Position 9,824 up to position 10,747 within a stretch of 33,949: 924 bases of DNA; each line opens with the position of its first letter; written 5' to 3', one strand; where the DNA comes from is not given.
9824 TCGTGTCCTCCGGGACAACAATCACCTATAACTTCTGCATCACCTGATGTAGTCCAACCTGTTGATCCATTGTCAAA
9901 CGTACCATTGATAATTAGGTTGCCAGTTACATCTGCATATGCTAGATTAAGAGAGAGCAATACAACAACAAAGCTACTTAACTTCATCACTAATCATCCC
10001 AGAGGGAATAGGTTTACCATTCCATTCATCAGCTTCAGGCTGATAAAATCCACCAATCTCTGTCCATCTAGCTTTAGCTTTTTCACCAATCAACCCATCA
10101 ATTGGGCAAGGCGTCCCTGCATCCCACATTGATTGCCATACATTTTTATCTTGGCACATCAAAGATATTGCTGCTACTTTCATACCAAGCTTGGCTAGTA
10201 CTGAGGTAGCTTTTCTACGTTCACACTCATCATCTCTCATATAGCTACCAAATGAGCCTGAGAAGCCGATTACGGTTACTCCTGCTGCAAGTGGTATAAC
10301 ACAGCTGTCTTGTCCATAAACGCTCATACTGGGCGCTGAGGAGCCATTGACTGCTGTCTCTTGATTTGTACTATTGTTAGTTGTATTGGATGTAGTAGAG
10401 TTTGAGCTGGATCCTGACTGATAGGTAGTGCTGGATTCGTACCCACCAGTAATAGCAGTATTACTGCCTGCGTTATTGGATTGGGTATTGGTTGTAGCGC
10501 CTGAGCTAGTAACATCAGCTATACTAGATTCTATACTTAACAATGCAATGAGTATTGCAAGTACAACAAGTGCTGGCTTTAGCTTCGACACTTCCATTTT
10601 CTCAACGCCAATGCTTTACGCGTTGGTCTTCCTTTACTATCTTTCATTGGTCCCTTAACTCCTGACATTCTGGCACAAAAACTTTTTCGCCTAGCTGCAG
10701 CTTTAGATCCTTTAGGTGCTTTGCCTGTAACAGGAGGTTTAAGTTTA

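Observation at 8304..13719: Desaturases are translationally chained to a lysis-like membrane/secreted-protein cassette with no recognisable endolysin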

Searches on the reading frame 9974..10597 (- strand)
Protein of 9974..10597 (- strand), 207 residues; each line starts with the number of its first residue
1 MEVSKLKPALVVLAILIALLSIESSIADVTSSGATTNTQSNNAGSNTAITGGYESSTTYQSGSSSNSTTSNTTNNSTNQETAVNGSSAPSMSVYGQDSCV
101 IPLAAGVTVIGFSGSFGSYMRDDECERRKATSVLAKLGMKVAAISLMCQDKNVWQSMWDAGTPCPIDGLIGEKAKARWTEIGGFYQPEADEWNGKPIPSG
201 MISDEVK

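Call 5: search_protein_families(library=pfam, max_evalue=0.1, proteins=[window:9974-10597:-])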
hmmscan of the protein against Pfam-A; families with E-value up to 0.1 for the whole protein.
window:9974-10597:- (207 aa): 0 families

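Call 6: search_protein_families(library=phrogs, max_evalue=0.01, proteins=[window:9974-10597:-])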
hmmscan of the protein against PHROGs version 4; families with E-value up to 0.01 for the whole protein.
window:9974-10597:- (207 aa): 1 family
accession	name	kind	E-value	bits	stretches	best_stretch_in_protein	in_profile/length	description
phrog_20531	-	unknown function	7.4e-06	26.6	1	30-165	141-274/314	-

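Call 22: search_dna_similar(query=window:9974-10597:-, collection=phages, mode=protein, max_rows=40, max_evalue=0.01)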
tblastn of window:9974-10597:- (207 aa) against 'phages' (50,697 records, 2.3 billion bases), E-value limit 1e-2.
Records with a match: 13; places in all: 13; records where one place covers at least 80% of the query: 1.
Best place of each record, by identity: <60% 13.
By first word of the organism name: Pelagibacter 6; Caudoviricetes 2; Roseobacter 2; Ralstonia 2; uncultured 1.
By host as written in the record: - 5; Candidatus Pelagibacter sp. HTCC1062 2; Candidatus Pelagibacter ubique HTCC1062 1; Candidatus Pelagibacter sp. FZCC0015 1; Candidadtus Pelagibacter sp. HTCC1062 1; Candidatus Pelagibacter sp. HTCC7211 1; Rhodobacteraceae bacterium FZCC0040 1; Roseobacter sp. (CHUG lineage) 1.
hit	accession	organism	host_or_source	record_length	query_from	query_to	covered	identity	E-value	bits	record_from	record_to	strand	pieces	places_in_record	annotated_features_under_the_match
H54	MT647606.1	Pelagibacter phage Mosig EXVC030M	Candidatus Pelagibacter ubique HTCC1062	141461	28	195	81%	42.4%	2e-29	120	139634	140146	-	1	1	hypothetical protein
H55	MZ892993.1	Pelagibacter phage HTVC033P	Candidatus Pelagibacter sp. HTCC1062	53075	30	193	79%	42.7%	3e-21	96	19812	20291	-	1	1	hypothetical protein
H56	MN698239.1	Pelagibacter phage HTVC023P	Candidatus Pelagibacter sp. HTCC1062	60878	38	192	75%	43.2%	2e-21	97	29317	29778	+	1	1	hypothetical protein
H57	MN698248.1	Pelagibacter phage HTVC202P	Candidatus Pelagibacter sp. FZCC0015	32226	37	192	75%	42.3%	2e-20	94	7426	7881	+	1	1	hypothetical protein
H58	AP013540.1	uncultured phage_MedDCM-OCT-S28-C10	metagenomic fosmid library constructed ...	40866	28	178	73%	35.1%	2e-18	89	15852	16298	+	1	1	hypothetical protein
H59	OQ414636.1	Pelagibacter phage EXVC032P Baldr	Candidadtus Pelagibacter sp. HTCC1062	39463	96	192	47%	43.3%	7e-18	87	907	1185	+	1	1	hypothetical protein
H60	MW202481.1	Caudoviricetes sp.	Manatee Spring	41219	88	180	45%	45.2%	8e-21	95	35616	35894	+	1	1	hypothetical protein (x2) | transport protein tonB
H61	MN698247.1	Pelagibacter phage HTVC115P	Candidatus Pelagibacter sp. HTCC7211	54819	86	178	45%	41.9%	9e-15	78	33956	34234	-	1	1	hypothetical protein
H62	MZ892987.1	Roseobacter phage CRP-207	Rhodobacteraceae bacterium FZCC0040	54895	85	185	49%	35.5%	4e-13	73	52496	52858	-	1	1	hypothetical protein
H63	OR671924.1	Roseobacter phage CRP-810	Roseobacter sp. (CHUG lineage)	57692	95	178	41%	40.6%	6e-8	58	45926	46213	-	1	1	OmpA family protein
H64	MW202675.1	Caudoviricetes sp.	Manatee Spring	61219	95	166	35%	39.7%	5e-10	64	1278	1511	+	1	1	hypothetical protein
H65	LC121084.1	Ralstonia phage RSP15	-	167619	98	164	32%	38.8%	3e-6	53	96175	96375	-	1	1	hypothetical protein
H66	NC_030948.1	Ralstonia phage RSP15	-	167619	98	164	32%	38.8%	3e-6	53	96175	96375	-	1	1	hypothetical protein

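Call 27: find_homologous_proteins(query=window:9974-10597:-, max_evalue=0.001)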
Query window:9974-10597:- (207 aa): 3967 proteins with E <= 0.001 among 4902 candidates; the best 120 are listed.
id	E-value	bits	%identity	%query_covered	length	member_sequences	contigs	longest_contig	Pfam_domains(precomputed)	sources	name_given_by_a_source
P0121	6.0e-121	419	94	99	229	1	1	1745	-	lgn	-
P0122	1.6e-120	418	92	99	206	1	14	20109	-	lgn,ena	-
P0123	3.8e-120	417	91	99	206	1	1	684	-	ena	-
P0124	2.8e-119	414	91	99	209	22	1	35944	-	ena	-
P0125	4.2e-119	413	91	99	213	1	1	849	-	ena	-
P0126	1.6e-118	411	91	98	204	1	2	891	-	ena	-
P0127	5.7e-118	410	91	98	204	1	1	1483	-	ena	-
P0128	2.3e-115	401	87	99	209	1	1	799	-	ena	-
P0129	3.3e-115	400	93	97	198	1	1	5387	-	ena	-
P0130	1.3e-114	399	90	99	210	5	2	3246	-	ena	-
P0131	2.4e-114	398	90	98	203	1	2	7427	-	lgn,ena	-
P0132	2.4e-114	398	92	95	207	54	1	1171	-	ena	-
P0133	3.9e-114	397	89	99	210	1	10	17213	-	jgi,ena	-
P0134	4.1e-114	397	89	99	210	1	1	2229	-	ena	-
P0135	2.0e-113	395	91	97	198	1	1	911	-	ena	-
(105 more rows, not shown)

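Call 38: predict_structure(alignment_id=A2)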
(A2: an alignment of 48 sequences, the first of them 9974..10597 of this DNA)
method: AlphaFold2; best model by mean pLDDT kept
length: 207 residues; sequences in the alignment: 48
mean_pLDDT: 38.2   pTM: 0.19
mean pLDDT of the five models: 38.2, 37.5, 37.3, 37.0, 35.6
residues with pLDDT >= 90: 0; 70-90: 9; 50-70: 11; < 50: 187
segments of 3 or more residues with pLDDT < 50: 23-207
pLDDT, mean of each block of 10 residues (from residue 1): 59 72 47 34 34 30 32 29 27 29 27 29 36 33 41 44 40 43 42 37 37
secondary structure, 60 per line:
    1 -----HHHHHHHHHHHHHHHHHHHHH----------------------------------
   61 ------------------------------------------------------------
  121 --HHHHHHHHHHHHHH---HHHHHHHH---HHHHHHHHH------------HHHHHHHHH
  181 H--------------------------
elements in order: H6-26 H123-136 H140-147 H151-159 H172-181

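Call 40: get_annotated_region(hit=H63, flank=2500)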
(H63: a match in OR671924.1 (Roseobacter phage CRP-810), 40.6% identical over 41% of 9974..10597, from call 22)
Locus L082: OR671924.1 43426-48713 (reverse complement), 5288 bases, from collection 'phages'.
description: Roseobacter phage CRP-810, complete genome.
organism: Roseobacter phage CRP-810 (NCBI taxid 3088887)
taxonomy: Viruses
host: Roseobacter sp. (CHUG lineage); source: -; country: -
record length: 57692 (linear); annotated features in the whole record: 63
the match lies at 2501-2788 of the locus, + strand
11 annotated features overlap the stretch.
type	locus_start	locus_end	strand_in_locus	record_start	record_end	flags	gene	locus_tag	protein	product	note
CDS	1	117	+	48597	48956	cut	-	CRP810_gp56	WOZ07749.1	hypothetical protein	-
CDS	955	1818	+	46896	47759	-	-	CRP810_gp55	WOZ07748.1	hypothetical protein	-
CDS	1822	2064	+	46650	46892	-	-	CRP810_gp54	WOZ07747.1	hypothetical protein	-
CDS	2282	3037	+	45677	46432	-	-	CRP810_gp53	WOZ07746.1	OmpA family protein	-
CDS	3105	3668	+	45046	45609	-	-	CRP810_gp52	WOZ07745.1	hypothetical protein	-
CDS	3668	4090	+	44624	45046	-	-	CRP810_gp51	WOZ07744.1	lysozyme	-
CDS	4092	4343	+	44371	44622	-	-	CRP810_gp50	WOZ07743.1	hypothetical protein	-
CDS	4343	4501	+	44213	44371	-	-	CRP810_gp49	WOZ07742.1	ribonucleotide reductase A subunit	-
CDS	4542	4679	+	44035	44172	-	-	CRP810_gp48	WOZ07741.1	hypothetical protein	-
CDS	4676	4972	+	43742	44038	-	-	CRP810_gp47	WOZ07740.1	hypothetical protein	-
CDS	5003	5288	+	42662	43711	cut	-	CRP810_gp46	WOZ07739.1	hypothetical protein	-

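Call 41: get_annotated_region(hit=H60, flank=2500)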
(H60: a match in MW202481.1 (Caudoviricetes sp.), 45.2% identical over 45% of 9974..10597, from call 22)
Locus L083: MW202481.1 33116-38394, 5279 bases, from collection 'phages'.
description: Podoviridae sp. isolate ctXG6705, complete genome.
organism: Caudoviricetes sp. (NCBI taxid 2832643)
taxonomy: Viruses; Duplodnaviria; Heunggongvirae; Uroviricota; Caudoviricetes
host: -; source: Manatee Spring; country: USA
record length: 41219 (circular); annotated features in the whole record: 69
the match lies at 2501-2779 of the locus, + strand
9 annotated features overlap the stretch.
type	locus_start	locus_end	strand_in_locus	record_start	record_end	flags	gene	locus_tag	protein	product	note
CDS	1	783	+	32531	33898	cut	-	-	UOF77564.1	hypothetical protein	-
CDS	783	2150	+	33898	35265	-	-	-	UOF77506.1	coil containing protein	-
CDS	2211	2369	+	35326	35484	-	-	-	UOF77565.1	hypothetical protein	-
CDS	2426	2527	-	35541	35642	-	-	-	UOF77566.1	hypothetical protein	-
CDS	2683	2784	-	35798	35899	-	-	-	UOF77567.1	hypothetical protein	-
CDS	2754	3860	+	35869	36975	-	-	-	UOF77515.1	transport protein tonB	-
CDS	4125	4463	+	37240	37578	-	-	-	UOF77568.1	hypothetical protein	-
CDS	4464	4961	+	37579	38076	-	-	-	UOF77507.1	hypothetical protein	-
CDS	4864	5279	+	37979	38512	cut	-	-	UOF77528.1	lysozyme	-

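Call 44: search_protein_families(library=ncbifam, max_evalue=0.1, proteins=[window:9974-10597:-])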
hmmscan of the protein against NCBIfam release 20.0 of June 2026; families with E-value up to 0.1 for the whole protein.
window:9974-10597:- (207 aa): 1 family
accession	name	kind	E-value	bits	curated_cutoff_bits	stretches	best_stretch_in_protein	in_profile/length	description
NF038212.1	argG_rel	exception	0.021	13.6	425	1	103-161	138-196/381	argininosuccinate synthase-related protein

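Call 48: get_annotated_region(hit=H55, flank=4000)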
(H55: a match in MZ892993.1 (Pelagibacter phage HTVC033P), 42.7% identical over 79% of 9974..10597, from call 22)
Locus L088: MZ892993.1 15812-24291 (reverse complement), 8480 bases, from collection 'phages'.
description: Pelagibacter phage HTVC033P, complete genome.
organism: Pelagibacter phage HTVC033P (NCBI taxid 2873403)
taxonomy: Viruses; Duplodnaviria; Heunggongvirae; Uroviricota; Caudoviricetes
host: Candidatus Pelagibacter sp. HTCC1062; source: seawater; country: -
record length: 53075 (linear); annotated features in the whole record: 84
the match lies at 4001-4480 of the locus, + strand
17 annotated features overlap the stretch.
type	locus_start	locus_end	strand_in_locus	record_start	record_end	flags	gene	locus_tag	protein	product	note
CDS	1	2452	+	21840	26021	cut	-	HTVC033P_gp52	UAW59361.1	hypothetical protein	-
CDS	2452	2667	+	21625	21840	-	-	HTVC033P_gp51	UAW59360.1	hypothetical protein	-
CDS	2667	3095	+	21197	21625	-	-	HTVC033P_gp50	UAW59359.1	lysozyme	-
CDS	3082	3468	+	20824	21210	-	-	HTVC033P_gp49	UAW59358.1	hypothetical protein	-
CDS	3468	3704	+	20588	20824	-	-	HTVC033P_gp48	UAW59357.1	hypothetical protein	-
CDS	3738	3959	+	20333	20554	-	-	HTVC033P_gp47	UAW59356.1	hypothetical protein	-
CDS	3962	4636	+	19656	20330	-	-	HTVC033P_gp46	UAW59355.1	hypothetical protein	-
CDS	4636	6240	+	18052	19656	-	-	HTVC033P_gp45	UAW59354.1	putative carbohydrate binding domain containing protein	-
CDS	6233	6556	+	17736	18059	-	-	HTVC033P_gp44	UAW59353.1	hypothetical protein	-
CDS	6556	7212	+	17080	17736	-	-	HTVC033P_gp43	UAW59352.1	hypothetical protein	-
CDS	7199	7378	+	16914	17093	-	-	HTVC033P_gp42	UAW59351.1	hypothetical protein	-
CDS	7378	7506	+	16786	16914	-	-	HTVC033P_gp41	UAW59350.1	hypothetical protein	-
CDS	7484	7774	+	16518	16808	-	-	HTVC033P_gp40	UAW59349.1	hypothetical protein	-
CDS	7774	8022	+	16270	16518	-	-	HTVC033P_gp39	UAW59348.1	hypothetical protein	-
CDS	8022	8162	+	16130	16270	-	-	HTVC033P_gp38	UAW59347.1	hypothetical protein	-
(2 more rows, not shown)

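Call 49: get_annotated_region(hit=H54, flank=4000)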
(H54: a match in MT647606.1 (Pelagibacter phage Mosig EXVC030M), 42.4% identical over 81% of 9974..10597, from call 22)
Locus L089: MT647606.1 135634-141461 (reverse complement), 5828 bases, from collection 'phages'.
description: Pelagibacter phage Mosig EXVC030M, complete genome.
organism: Pelagibacter phage Mosig EXVC030M (NCBI taxid 2759214)
taxonomy: Viruses; Duplodnaviria; Heunggongvirae; Uroviricota; Caudoviricetes; Kyanoviridae
host: Candidatus Pelagibacter ubique HTCC1062; source: oxygen minimum zone; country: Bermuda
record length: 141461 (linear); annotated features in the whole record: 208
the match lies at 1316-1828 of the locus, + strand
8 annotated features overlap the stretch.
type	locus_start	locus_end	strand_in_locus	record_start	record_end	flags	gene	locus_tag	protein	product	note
CDS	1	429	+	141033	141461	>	-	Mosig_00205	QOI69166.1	hypothetical protein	-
CDS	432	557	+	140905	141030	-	-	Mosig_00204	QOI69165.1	hypothetical protein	-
CDS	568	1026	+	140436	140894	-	-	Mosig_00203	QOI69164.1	hypothetical protein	-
CDS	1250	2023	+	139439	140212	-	-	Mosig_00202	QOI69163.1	hypothetical protein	-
CDS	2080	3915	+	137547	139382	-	-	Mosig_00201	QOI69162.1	hypothetical protein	-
CDS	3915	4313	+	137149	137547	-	-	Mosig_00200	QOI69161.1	hypothetical protein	-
CDS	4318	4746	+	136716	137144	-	-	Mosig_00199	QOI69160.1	hypothetical protein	-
CDS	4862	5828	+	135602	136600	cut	-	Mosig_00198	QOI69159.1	putative DNA primase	-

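Call 54: search_protein_families(library=pfam, max_evalue=1, proteins=[L088:6233-6556:+, L089:3915-4313:+, L088:4636-6240:+, L082:2282-3037:+, L089:2080-3915:+, L089:1250-2023:+])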
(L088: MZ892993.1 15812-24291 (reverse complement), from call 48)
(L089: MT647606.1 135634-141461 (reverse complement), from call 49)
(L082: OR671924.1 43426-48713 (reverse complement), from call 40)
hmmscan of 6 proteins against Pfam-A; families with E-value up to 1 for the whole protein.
L088:6233-6556:+ (107 aa): 2 families
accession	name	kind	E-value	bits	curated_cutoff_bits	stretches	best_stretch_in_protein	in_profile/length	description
PF16326.10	ABC_tran_CTD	-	0.29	11.8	32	0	81-104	11-34/69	ABC transporter C-terminal domain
PF21408.2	MTR4-like_stalk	-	0.3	11.8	24.2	0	76-103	13-40/64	Exosome RNA helicase MTR4-like, stalk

L089:3915-4313:+ (132 aa): 4 families
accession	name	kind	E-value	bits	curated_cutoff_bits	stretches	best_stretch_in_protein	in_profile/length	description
PF25312.1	Allergen_Asp_f_4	-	0.016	15.3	27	1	22-98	87-163/174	Allergen Asp f 4-like domain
PF09868.14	DUF2095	-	0.076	13.4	25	1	39-107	33-104/129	Uncharacterized protein conserved in archaea (DUF2095)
PF16755.11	Beta-prop_NUP159_NUP214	-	0.15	11.8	29.6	1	50-124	68-142/366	NUP159/214 beta propeller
PF00170.26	bZIP_1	-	0.23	12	27.6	1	89-126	26-63/64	bZIP transcription factor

L088:4636-6240:+ (534 aa): 1 family
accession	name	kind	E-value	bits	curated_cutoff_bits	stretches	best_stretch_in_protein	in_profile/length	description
PF06217.17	GAGA_bind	-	0.98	10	26.6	0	326-443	77-190/284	GAGA binding protein-like family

L082:2282-3037:+ (251 aa): 0 families

L089:2080-3915:+ (611 aa): 1 family
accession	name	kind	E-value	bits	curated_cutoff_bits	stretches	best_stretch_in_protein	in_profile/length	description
PF23850.1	DUF7213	-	0.045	14.4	27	1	497-553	3-62/76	Family of unknown function (DUF7213)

L089:1250-2023:+ (257 aa): 3 families
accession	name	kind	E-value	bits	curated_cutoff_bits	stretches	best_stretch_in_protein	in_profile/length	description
PF05872.18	HerA_C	-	0.018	14.2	22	1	123-236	341-455/502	Helicase HerA-like C-terminal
PF25706.1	HCMV_UL116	-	0.14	11.7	30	1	5-92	11-95/336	Human cytomegalovirus UL116 protein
PF13273.12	DUF4064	-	0.66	10.7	32.1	0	4-56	9-52/102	Protein of unknown function (DUF4064)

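Call 65: search_solved_structures(query=A2, max_evalue=5)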
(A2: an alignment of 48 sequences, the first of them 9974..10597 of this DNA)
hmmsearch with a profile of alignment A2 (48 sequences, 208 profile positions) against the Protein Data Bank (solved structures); distinct sequences matched with E-value up to 5: 1.
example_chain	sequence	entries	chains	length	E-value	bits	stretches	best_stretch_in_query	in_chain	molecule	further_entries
1uwd_A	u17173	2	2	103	0.61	12.6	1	136-190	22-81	HYPOTHETICAL PROTEIN TM0487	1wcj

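Call 67: search_protein_families(library=pfam, max_evalue=1, proteins=[L088:3082-3468:+, L088:2667-3095:+, L088:2452-2667:+, L088:3738-3959:+, L082:3668-4090:+, L082:3105-3668:+, L089:4318-4746:+])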
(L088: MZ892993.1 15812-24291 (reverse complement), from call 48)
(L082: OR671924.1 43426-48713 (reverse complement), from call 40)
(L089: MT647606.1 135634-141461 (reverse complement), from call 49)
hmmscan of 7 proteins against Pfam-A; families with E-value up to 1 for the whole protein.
L088:3082-3468:+ (128 aa): 1 family
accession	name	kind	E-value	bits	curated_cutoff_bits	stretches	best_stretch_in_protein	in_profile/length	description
PF01956.21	EMC3_TMCO1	-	0.051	13.8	27.1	1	24-114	53-147/169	Integral membrane protein EMC3/TMCO1-like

L088:2667-3095:+ (142 aa): 1 family
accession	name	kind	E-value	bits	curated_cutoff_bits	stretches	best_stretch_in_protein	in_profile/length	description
PF01510.30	Amidase_2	-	9.1e-20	71.8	26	1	5-129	3-130/131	N-acetylmuramoyl-L-alanine amidase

L088:2452-2667:+ (71 aa): 3 families
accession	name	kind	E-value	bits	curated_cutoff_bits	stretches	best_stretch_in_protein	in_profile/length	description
PF16331.10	TolA_bind_tri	-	0.12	12.9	30.1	1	27-55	20-48/76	TolA binding protein trimerisation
PF04912.19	Dynamitin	-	0.2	11.4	31.8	1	6-51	242-288/396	Dynamitin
PF23174.1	bHLH_ILI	-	0.26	12.2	27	0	32-53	38-59/75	ILI bHLH domain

L088:3738-3959:+ (73 aa): 0 families

L082:3668-4090:+ (140 aa): 2 families
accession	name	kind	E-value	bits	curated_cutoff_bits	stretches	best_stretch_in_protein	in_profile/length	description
PF16326.10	ABC_tran_CTD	-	0.04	14.6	32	1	40-94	8-59/69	ABC transporter C-terminal domain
PF09177.16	STX6_10_61_N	-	0.12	13.3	29.4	0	84-137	16-71/99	Syntaxin 6/10/61, N-terminal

L082:3105-3668:+ (187 aa): 1 family
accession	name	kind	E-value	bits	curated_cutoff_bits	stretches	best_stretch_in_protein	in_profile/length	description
PF09932.14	DUF2164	-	0.85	10.2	27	0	4-25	47-68/74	Uncharacterized conserved protein (DUF2164)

L089:4318-4746:+ (142 aa): 9 families
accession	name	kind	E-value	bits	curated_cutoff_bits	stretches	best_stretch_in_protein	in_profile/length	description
PF23831.1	DUF7201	-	1.9e-17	63.8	27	1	8-131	7-115/142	Coiled-coil region of unknown function (DUF7201)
PF05531.17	NPV_P10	-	0.033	15.1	29.8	1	9-47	23-61/75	Nucleopolyhedrovirus P10 protein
PF11887.13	Mce4_CUP1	-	0.083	12.9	32.6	1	9-89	101-180/222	Cholesterol uptake porter CUP1 of Mce4, putative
PF16566.10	CREPT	-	0.084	13.4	29.3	1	18-89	55-122/147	Cell-cycle alteration and expression-elevated protein in tumour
PF24922.1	ACBP4_C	-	0.11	13.1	31.2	1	67-97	27-57/105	Acyl-CoA-binding domain-containing protein 4-6, C-terminal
PF15619.11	Lebercilin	-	0.12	12.3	34.3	1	4-94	18-104/193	Ciliary protein causing Leber congenital amaurosis disease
PF04513.17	Baculo_PEP_C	-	0.23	12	38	0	4-101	13-90/140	Baculovirus polyhedron envelope protein, PEP, C terminus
PF12329.13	TMF_DNA_bd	-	0.44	11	35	0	53-94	22-63/74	TATA element modulatory factor 1 DNA binding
PF06009.19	Laminin_II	-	0.65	10.4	33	1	6-91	12-96/138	Laminin Domain II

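Call 75: find_related_loci(query=A5, collection=viral_contigs, flank=7000)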
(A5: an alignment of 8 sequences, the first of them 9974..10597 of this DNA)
Query A5 (207 aa) in viral_contigs; peptide patterns used: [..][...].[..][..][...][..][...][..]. (x = any residue, [..] = any of these).
600 stretches matched a pattern (row limit reached: there are more); 599 encode a relative of the query (tblastn E <= 1e-3); the best 80 are kept; 80 distinct loci.
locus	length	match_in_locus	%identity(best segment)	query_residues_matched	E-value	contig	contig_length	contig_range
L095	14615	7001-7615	84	1-205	2e-98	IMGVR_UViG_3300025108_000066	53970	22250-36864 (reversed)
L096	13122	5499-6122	73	1-202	5e-88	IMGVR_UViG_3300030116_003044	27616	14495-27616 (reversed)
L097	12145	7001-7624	73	1-202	5e-88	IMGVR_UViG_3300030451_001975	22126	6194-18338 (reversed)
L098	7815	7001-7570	77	21-205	4e-83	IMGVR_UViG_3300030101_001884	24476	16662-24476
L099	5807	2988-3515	79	5-180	6e-82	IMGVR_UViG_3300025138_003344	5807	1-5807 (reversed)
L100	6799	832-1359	78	5-180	2e-80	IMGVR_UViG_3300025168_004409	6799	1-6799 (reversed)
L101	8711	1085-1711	72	1-203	1e-79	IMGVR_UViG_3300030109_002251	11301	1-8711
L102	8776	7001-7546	77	1-180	6e-79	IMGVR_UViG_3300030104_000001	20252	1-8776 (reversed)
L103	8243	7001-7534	73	12-186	1e-78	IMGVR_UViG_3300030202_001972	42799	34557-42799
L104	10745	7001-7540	75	22-203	2e-78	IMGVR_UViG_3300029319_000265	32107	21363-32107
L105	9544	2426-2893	83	25-180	5e-77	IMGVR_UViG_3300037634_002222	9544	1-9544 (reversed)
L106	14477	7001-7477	83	22-180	7e-77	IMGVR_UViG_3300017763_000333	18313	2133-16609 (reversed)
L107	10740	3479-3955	83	22-180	7e-77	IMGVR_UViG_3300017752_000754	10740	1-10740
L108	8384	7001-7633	65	1-207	2e-75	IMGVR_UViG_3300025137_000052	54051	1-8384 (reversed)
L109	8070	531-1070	66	3-182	8e-70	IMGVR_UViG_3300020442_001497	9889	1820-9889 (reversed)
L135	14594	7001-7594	43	7-192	8e-37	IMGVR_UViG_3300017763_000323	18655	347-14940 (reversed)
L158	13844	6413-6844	51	36-178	3e-34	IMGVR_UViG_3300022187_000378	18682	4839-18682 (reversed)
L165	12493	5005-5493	47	29-192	2e-33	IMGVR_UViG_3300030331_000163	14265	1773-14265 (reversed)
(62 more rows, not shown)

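Call 107: search_solved_structures(query=L165:2920-3498:+, max_evalue=0.1)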
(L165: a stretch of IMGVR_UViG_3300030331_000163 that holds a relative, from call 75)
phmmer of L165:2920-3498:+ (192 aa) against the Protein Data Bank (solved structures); distinct sequences matched with E-value up to 0.1: 2.
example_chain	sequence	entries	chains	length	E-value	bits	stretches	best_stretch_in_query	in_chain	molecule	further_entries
8b2s_A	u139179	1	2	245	0.0024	21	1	53-139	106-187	GH24 family muramidase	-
5xsv_A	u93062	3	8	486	0.056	16.5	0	85-115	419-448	Chitinase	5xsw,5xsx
